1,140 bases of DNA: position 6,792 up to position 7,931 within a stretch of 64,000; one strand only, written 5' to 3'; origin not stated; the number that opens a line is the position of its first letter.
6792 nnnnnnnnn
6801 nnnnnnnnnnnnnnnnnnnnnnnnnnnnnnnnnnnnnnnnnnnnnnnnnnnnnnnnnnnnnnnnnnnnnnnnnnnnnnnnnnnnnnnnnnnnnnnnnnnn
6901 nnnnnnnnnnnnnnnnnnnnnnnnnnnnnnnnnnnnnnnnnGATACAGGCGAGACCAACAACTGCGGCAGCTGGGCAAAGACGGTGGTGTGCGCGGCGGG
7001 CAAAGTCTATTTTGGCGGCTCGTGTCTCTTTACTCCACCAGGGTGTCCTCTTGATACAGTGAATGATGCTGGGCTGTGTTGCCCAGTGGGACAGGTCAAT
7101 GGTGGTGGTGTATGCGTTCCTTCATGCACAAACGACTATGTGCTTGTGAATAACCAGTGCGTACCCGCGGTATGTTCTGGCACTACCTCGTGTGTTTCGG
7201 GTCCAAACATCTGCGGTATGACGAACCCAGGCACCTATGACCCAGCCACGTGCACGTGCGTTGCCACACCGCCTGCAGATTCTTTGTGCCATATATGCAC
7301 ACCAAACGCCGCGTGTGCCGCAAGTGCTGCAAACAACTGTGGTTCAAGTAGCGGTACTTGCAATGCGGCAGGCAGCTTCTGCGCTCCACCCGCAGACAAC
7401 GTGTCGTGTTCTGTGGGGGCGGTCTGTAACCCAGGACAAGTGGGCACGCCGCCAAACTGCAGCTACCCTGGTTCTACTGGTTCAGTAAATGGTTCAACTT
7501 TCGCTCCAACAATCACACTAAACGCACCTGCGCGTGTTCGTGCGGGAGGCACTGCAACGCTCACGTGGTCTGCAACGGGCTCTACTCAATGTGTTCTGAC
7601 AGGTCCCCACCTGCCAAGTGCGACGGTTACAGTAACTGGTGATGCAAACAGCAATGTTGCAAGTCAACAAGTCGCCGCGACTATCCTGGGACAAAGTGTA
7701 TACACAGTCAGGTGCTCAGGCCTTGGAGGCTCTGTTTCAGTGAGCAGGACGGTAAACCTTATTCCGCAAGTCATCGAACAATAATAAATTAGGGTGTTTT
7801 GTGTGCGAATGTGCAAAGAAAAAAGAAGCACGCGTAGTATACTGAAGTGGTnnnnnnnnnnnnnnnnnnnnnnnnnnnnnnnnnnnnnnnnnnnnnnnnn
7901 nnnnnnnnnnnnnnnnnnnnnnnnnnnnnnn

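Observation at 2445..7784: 1779-aa CARDB/Ig-repeat, Cys-rich surface protein with near-identical internal DNA repeats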

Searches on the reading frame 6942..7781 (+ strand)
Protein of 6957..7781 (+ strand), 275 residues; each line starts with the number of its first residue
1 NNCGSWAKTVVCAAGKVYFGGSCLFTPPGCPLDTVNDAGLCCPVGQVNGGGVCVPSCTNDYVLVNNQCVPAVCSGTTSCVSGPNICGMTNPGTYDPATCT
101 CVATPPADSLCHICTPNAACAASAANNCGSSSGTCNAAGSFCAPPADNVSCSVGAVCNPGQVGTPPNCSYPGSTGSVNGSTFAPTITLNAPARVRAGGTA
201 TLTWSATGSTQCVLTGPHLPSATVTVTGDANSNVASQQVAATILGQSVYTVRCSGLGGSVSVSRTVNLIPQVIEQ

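Call 42: find_homologous_proteins(query=window:6957-7781:+, max_evalue=0.001)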
Query window:6957-7781:+ (275 aa): 2 proteins with E <= 0.001 among 2911 candidates.
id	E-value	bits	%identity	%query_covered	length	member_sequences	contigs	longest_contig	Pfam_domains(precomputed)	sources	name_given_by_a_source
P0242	8.6e-9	53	50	33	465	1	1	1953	PF07705.18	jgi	jgi:hypothetical protein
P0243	3.3e-4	38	35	32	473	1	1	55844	-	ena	-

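Call 51: search_protein_representatives(protein=window:6957-7781:+)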
Query: 275 residues. Proteins with E-value up to 0.001 (for the whole library): 145; up to 1e-10: 15; up to 1e-30: 1. The best 145 are listed.
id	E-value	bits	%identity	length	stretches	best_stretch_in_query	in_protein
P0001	9.4e-173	589.8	64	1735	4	1-275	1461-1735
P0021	4.0e-29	118.5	37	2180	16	180-267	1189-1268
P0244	3.0e-19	86.1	37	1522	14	130-270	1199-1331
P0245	1.6e-18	83.7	37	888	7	180-268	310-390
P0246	1.2e-16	77.5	37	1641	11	182-268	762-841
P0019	1.8e-16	77.0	37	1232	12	177-270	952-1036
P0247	1.3e-15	74.1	38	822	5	174-268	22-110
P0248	7.9e-14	68.3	44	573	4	179-268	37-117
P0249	1.7e-13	67.2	37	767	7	167-270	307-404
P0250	3.5e-13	66.2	38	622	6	183-268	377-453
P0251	4.1e-12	62.7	37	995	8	184-270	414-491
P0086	9.4e-12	61.5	41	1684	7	182-268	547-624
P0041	2.8e-11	59.9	36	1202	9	179-270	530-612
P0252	7.5e-11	58.5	32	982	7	182-266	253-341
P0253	8.7e-11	58.3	41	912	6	182-270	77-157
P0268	4.2e-08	49.5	39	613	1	65-275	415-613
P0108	2.3e-07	47.1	39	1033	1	143-271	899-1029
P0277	3.9e-07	46.3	44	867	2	182-274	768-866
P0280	5.1e-07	45.9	50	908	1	155-271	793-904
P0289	1.6e-06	44.3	34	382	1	70-274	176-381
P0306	1.7e-05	41.0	35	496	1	59-271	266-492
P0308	2.3e-05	40.5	39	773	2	70-274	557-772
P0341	1.9e-04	37.5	41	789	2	184-274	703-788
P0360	6.1e-04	35.8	39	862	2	134-274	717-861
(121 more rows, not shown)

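Call 53: list_cluster_members(proteins=[P0268, P0289, P0308, P0306, P0277, P0280, P0360, P0341, P0077, P0108])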
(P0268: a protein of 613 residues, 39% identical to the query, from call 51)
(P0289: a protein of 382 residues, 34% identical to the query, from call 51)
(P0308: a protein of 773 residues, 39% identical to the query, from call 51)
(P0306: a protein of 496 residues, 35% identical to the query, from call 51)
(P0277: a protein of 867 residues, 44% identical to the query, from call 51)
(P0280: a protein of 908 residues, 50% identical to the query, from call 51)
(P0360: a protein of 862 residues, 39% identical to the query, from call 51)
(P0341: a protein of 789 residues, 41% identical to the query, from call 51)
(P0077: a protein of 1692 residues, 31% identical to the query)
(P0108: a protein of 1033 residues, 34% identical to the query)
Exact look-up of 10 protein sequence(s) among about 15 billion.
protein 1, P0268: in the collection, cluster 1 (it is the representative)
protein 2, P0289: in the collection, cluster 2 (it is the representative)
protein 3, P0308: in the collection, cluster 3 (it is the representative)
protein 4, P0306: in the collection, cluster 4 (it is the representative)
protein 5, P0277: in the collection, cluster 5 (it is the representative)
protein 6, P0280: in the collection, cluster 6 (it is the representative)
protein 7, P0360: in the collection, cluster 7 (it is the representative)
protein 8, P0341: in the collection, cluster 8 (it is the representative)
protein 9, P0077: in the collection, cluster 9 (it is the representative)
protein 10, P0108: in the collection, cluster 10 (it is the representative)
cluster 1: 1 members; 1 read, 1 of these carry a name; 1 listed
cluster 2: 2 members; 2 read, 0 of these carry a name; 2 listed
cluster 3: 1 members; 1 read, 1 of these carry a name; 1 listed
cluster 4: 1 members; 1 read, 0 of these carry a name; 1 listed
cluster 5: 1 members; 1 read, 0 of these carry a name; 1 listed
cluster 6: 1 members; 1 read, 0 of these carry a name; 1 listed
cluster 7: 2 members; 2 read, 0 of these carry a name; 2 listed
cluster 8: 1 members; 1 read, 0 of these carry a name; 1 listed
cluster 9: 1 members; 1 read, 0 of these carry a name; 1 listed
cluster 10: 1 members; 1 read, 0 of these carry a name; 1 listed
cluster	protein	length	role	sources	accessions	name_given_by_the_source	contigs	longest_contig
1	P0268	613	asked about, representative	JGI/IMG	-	CARDB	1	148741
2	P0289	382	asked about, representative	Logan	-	-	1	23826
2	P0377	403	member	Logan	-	-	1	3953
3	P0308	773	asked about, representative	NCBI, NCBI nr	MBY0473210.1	hypothetical protein K2Q00_02920 [Patescibacteria group bacterium] | hypothetical protein [Patescibacteria group bacterium]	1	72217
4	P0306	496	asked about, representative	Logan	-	-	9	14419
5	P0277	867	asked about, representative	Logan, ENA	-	-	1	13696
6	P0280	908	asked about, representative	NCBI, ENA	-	-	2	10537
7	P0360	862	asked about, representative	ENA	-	-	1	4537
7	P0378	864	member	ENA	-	-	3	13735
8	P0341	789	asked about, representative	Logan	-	-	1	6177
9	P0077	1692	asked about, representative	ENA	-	-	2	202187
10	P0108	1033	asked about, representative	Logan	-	-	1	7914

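Call 54: find_encoding_contigs(protein=P0268, flank=8000, max_places=2)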
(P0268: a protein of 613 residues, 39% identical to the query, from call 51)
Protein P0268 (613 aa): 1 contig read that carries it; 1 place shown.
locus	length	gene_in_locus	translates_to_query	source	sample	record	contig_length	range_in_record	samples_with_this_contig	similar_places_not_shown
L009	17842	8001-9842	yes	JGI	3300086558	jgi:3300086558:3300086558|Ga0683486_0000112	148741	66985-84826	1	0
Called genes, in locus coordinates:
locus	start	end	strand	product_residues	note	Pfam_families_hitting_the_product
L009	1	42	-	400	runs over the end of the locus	PF08529:NusA_N, PF00575:S1 (weak), PF13184:KH_NusA_1st, PF26594:KH_NusA_2nd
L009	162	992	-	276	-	PF13640:2OG-FeII_Oxy_3, PF13661:2OG-FeII_Oxy_4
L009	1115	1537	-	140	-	-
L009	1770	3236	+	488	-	PF02624:YcaO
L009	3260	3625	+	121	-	-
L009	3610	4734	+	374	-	-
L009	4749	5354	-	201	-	PF00106:adh_short (weak)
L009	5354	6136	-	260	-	PF13640:2OG-FeII_Oxy_3, PF13661:2OG-FeII_Oxy_4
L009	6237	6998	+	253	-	-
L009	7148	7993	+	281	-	PF13432:TPR_16 (faint), PF13371:TPR_9 (faint), PF13181:TPR_8 (faint), PF23914:TPR_CcmH_CycH (faint), PF07719:TPR_2 (faint), PF00515:TPR_1 (faint), PF14559:TPR_19 (faint), PF13431:TPR_17 (faint)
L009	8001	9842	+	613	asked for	-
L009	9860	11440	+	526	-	PF05157:MshEN, PF00437:T2SSE, PF13191:AAA_16 (weak)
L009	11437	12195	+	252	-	PF00121:TIM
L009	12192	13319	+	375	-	PF00162:PGK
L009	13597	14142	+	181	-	PF13489:Methyltransf_23, PF08241:Methyltransf_11, PF08242:Methyltransf_12 (weak), PF13649:Methyltransf_25 (weak)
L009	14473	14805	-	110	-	PF11969:DcpS_C, PF01230:HIT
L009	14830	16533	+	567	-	PF01368:DHH, PF02272:DHHA1 (weak), PF17768:RecJ_OB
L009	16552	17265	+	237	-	PF00075:RNase_H, PF13456:RVT_3 (weak)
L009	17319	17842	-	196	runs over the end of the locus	PF02777:Sod_Fe_C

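Call 70: predict_structure(alignment_id=A5)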
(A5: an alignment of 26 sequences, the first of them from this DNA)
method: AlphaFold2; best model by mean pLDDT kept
length: 280 residues; sequences in the alignment: 26
mean_pLDDT: 76.1   pTM: 0.42
mean pLDDT of the five models: 76.1, 75.5, 75.3, 75.1, 73.4
residues with pLDDT >= 90: 102; 70-90: 89; 50-70: 43; < 50: 46
segments of 3 or more residues with pLDDT < 50: 1-4, 120-159
pLDDT, mean of each block of 10 residues (from residue 1): 51 72 75 70 78 81 75 68 87 90 88 72 46 39 37 42 71 61 73 97 97 98 95 97 97 97 96 81
secondary structure, 60 per line:
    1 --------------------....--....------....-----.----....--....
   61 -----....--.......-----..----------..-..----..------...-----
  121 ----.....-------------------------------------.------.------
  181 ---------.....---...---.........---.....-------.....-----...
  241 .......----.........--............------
elements in order: E21-24 E27-30 E51-54 E57-60 E66-69 E72-75 H125-129 E190-194 E198-200 E204-212 E216-220 E228-232 E238-247 E252-260 E263-274

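Call 72: fold_search(model_id=the predicted structure, library=pdb)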
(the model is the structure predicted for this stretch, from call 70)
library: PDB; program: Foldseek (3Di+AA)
matches with E <= 10: 1824; with E <= 0.001: 16
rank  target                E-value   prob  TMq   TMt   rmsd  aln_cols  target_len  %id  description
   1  2ox5_D                3.1e-05  1.00  0.26  0.58   3.8        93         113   19  The SoxYZ complex of Paracoccus pantotrophus (released 2007-05-22)
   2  2oxh_D                4.5e-05  1.00  0.25  0.58   3.5        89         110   19  The SOXYZ Complex of Paracoccus Pantotrophus (released 2007-05-22)
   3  2oxh_B                5.4e-05  1.00  0.25  0.56   3.4        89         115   19  The SOXYZ Complex of Paracoccus Pantotrophus (released 2007-05-22)
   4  2oxg_D                5.4e-05  1.00  0.26  0.60   3.8        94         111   19  The SoxYZ Complex of Paracoccus pantotrophus (released 2007-05-22)
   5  2oxg_Y                6.0e-05  1.00  0.25  0.57   3.4        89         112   19  The SoxYZ Complex of Paracoccus pantotrophus (released 2007-05-22)
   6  2ox5_B                6.0e-05  1.00  0.25  0.56   3.5        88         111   19  The SoxYZ complex of Paracoccus pantotrophus (released 2007-05-22)
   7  2oxg_B                7.0e-05  1.00  0.25  0.58   3.5        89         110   19  The SoxYZ Complex of Paracoccus pantotrophus (released 2007-05-22)
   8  2oxh_Y                7.4e-05  1.00  0.25  0.57   3.7        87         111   22  The SOXYZ Complex of Paracoccus Pantotrophus (released 2007-05-22)
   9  2oxg_F                7.9e-05  1.00  0.25  0.57   3.5        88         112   19  The SoxYZ Complex of Paracoccus pantotrophus (released 2007-05-22)
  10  2ox5_F                7.9e-05  1.00  0.24  0.55   3.6        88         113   19  The SoxYZ complex of Paracoccus pantotrophus (released 2007-05-22)
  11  2oxh_F                9.8e-05  1.00  0.25  0.56   3.5        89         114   19  The SOXYZ Complex of Paracoccus Pantotrophus (released 2007-05-22)
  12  2ox5_Y                1.2e-04  1.00  0.24  0.55   3.5        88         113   19  The SoxYZ complex of Paracoccus pantotrophus (released 2007-05-22)
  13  2nnc_B                3.1e-04  1.00  0.24  0.52   3.8        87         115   18  Structure of the sulfur carrier protein SoxY from Chlorobium limicola f thiosulfatophilum (released 2007-03-13)
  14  2nnc_A                3.8e-04  1.00  0.28  0.66   2.5        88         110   16  Structure of the sulfur carrier protein SoxY from Chlorobium limicola f thiosulfatophilum (released 2007-03-13)
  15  2ox5_E                8.3e-04  1.00  0.26  0.65   3.2       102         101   12  The SoxYZ complex of Paracoccus pantotrophus (released 2007-05-22)
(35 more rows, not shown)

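Call 82: search_protein_families(library=pfam, proteins=[L009:6237-6998:+, L009:3610-4734:+], max_evalue=0.01)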
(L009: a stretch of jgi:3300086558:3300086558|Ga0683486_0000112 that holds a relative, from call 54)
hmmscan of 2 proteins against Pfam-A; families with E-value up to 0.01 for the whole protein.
L009:6237-6998:+ (253 aa): 0 families

L009:3610-4734:+ (374 aa): 0 families

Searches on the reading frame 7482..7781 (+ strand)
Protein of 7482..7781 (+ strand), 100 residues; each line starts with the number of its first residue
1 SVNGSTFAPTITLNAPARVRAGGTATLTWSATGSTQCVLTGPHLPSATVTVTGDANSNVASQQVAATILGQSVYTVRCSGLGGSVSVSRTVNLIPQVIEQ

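Call 41: search_protein_families(library=pfam, proteins=[window:7482-7781:+], max_evalue=5)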
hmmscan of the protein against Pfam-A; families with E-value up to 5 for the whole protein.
window:7482-7781:+ (100 aa): 1 family
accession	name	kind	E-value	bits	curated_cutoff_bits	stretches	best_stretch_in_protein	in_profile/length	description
PF17957.7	Big_7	-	0.021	15.9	24.1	1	9-34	1-29/70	Bacterial Ig domain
